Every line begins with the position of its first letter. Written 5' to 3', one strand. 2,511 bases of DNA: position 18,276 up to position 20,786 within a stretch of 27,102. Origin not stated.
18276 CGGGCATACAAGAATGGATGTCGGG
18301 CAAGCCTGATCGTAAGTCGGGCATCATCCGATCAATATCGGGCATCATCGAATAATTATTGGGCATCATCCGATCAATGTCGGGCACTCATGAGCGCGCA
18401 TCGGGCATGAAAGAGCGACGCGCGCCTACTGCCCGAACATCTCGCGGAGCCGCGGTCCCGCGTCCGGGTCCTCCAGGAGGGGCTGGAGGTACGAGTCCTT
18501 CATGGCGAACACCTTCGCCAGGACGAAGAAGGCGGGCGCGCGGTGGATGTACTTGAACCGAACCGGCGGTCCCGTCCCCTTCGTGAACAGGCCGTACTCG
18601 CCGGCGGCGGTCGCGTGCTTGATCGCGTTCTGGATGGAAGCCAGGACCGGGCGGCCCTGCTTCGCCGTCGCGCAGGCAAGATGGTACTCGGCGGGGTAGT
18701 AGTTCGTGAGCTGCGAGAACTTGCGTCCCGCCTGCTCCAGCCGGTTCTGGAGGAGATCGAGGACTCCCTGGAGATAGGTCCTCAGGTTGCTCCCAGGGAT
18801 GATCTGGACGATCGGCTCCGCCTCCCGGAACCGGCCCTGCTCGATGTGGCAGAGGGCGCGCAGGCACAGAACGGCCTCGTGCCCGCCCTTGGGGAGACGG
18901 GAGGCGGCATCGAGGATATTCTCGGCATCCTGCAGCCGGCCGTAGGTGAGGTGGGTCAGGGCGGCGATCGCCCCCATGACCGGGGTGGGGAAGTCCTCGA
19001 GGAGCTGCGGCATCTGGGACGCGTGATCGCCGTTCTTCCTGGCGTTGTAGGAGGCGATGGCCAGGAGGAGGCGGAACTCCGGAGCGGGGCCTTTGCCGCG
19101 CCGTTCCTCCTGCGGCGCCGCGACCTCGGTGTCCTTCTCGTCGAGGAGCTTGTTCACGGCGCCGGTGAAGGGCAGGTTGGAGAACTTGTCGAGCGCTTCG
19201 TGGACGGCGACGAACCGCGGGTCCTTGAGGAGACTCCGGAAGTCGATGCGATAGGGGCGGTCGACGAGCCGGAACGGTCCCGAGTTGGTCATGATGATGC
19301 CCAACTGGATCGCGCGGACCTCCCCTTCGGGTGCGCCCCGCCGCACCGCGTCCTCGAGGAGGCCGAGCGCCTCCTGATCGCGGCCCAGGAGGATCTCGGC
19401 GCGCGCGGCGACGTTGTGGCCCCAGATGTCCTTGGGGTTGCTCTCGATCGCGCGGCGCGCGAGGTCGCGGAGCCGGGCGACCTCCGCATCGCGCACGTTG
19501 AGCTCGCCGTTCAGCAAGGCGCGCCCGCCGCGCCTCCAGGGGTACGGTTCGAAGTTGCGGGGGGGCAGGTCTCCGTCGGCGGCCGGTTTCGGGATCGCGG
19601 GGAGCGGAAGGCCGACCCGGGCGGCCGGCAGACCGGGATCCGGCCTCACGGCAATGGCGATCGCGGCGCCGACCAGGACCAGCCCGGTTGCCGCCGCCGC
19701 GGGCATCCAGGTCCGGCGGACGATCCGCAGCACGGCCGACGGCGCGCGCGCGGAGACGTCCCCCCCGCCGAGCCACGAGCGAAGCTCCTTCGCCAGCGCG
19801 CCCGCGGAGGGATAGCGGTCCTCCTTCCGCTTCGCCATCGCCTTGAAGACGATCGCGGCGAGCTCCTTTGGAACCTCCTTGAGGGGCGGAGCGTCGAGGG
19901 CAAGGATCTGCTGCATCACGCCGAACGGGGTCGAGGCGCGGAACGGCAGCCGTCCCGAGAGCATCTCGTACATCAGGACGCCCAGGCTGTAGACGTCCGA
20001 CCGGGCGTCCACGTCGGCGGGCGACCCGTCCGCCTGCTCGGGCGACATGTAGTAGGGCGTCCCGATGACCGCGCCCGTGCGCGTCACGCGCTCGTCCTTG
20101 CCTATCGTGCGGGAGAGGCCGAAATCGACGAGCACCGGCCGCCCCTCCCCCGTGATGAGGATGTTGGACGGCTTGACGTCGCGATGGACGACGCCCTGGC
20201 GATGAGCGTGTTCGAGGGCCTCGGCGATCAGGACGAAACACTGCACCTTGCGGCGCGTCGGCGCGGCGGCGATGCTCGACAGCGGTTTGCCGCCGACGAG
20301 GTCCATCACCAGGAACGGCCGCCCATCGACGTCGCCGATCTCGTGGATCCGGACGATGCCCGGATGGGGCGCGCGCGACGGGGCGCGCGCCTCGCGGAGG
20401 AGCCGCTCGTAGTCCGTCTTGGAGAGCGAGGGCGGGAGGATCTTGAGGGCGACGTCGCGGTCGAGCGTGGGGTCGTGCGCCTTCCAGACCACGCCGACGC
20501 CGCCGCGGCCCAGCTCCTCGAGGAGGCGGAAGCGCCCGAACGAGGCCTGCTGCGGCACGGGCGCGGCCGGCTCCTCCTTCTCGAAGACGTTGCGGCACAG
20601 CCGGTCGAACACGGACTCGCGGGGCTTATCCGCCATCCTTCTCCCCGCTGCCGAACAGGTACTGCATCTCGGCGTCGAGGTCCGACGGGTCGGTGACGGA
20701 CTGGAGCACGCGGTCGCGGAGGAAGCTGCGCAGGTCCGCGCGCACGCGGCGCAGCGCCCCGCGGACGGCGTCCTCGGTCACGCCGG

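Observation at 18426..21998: Two tandem ECF sigma factors translationally coupled to a membrane Ser/Thr kinase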

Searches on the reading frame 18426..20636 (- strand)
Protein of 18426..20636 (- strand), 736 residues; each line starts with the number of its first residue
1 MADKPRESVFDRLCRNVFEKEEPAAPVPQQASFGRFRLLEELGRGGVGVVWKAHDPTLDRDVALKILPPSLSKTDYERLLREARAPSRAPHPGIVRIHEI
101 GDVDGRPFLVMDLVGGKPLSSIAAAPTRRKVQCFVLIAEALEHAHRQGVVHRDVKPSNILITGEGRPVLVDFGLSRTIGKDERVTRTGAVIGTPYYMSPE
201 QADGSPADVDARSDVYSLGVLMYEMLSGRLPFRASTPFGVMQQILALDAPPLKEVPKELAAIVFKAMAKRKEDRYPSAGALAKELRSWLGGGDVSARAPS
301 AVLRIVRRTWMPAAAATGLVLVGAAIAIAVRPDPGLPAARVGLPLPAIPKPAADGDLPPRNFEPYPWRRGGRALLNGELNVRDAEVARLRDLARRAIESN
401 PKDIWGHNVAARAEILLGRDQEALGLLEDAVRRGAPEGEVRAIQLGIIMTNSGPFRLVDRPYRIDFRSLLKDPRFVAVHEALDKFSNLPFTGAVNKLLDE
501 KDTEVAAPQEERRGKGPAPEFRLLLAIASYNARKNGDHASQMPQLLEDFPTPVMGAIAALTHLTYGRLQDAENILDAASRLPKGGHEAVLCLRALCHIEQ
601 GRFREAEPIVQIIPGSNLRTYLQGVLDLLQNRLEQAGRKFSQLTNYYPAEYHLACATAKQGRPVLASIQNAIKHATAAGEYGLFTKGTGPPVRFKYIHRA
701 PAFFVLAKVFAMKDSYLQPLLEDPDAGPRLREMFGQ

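Call 8: search_protein_families(library=pfam, proteins=[window:18426-20636:-], max_evalue=0.01)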
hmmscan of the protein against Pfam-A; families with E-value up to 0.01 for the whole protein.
window:18426-20636:- (736 aa): 8 families
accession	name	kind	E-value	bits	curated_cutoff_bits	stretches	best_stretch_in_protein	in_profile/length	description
PF00069.31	Pkinase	-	5.8e-42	144.3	31.7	1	37-278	2-255/263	Protein kinase domain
PF07714.23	PK_Tyr_Ser-Thr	-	8.7e-31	107.6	23.1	1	37-276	2-249/258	Protein tyrosine and serine/threonine kinase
PF01636.29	APH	-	2.4e-08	34.5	23.2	1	137-176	155-198/239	Phosphotransferase enzyme family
PF03109.22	ABC1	-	2.9e-08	33.6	22.9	1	106-183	142-222/244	ABC1 atypical kinase-like domain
PF14559.12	TPR_19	-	1.7e-05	25.5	25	1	565-617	4-55/68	Tetratricopeptide repeat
PF01163.29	RIO1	-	0.00025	21.1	22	1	108-173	82-149/187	RIO domain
PF13428.12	TPR_14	-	0.0021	19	23.5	0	409-441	6-38/44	Tetratricopeptide repeat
PF17667.7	Pkinase_fungal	-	0.0031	16.7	24.1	1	142-200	300-363/387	Fungal protein kinase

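Call 9: search_protein_families(library=ncbifam, proteins=[window:18426-20636:-], max_evalue=0.01)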
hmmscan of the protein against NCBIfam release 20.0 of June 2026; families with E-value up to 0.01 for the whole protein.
window:18426-20636:- (736 aa): 23 families
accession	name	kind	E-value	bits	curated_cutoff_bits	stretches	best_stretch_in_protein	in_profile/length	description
NF033483.0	PknB_PASTA_kin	equivalog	9.7e-76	256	450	1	34-297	7-277/563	Stk1 family PASTA domain-containing Ser/Thr kinase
NF052427.1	StpK7MSMEG_1200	equivalog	1.2e-57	195.7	900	1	31-328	4-313/601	serine/threonine protein kinase StpK7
NF047741.1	antiphage_MADS6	equivalog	1.3e-48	166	460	2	128-293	299-465/612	methylation-associated defense system protein kinase MAD6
NF009651.0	PRK13184.1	equivalog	1.5e-37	129.1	839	1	34-292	2-294/932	serine/threonine-protein kinase PknD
TIGR03903.1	TOMM_kin_cyc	equivalog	5.9e-29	100.6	705.75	1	61-286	5-245/1267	TOMM system kinase/cyclase fusion protein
NF053615.1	SerThrKinAfsKStmc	equivalog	1.5e-25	90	1300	1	33-289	12-268/809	protein serine/threonine kinase AfsK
NF038150.1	lanthi_synth_IV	equivalog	3.3e-24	85.2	650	1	29-289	184-457/851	class IV lanthionine synthetase LanL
NF033442.0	BREX_PglW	equivalog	4e-22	77.8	990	1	20-283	498-764/1391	BREX system serine/threonine kinase PglW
NF038151.1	lanthi_synth_III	equivalog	8.8e-13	47.5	575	1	76-231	267-428/833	class III lanthionine synthetase LanKC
TIGR03724.2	arch_bud32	equivalog_domain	2.2e-10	40.3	125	1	76-183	37-139/193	KEOPS complex kinase/ATPase Bud32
NF043056.1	T4SS_LegK1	equivalog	7.7e-09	34.7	550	1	146-222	207-280/516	Dot/Icm T4SS effector kinase LegK1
NF011463.0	PRK14879.1-4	equivalog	1.2e-07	31.4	188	1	76-177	62-162/237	Kae1-associated kinase Bud32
NF058632.1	SerThrKinPrkT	equivalog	4.1e-07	29.3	280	1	35-167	22-156/322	serine/threonine protein kinase PrkT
NF007174.0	PRK09605.1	equivalog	1e-06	27.5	447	1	76-182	380-480/535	bifunctional N(6)-L-threonylcarbamoyladenine synthase/serine/threonine protein kinase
NF011462.0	PRK14879.1-3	equivalog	1.3e-06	28.4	174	1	77-176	39-129/192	Kae1-associated kinase Bud32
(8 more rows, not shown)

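Call 80: search_solved_structures(query=window:18426-20636:-, max_evalue=1e-20)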
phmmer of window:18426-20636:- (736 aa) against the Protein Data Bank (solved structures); distinct sequences matched with E-value up to 1e-20: 256 (the best 60 are shown).
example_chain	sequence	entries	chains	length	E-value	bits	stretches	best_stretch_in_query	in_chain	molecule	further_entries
1mru_A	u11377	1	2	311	1.3e-47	165.7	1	34-316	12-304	Probable serine/threonine-protein kinase pknB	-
3f69_A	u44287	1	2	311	3.4e-47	164.3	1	34-316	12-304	Serine/threonine-protein kinase pknB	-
3orm_A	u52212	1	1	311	3.5e-47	164.3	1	34-316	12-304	Serine/threonine protein kinase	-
5u94_A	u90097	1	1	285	5.6e-47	163.6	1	34-284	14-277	Serine/threonine-protein kinase PknB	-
6b2p_A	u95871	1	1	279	6.4e-47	163.4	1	34-284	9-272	Serine/threonine-protein kinase PknB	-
1o6y_A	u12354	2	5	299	7.2e-47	163.3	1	34-284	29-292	SERINE/THREONINE-PROTEIN KINASE PKNB | Probable serine/threonine-protein kinase pknB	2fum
3ori_A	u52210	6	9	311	1.6e-46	162.1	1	34-316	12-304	Serine/threonine protein kinase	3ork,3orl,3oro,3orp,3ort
3f61_A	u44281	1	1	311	3e-46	161.2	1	34-316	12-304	Serine/threonine-protein kinase pknB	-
6i2p_A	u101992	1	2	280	5.8e-46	160.3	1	34-284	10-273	Serine/threonine-protein kinase PknB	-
9tmq_A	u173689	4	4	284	6.5e-44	153.5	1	33-285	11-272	Serine/threonine-protein kinase PknA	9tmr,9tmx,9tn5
4ow8_A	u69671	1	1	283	6.7e-44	153.4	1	33-285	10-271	Serine/threonine-protein kinase PknA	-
2h34_A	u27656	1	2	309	1.1e-43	152.8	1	29-293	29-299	Serine/threonine-protein kinase pknE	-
6b2q_A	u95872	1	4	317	1.2e-43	152.6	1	33-285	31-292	Serine/threonine-protein kinase PknA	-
4x3f_A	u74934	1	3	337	1.2e-42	149.3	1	33-288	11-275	Serine/threonine-protein kinase PknA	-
9ruk_A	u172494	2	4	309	3e-42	148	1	33-289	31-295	Serine/threonine-protein kinase StkP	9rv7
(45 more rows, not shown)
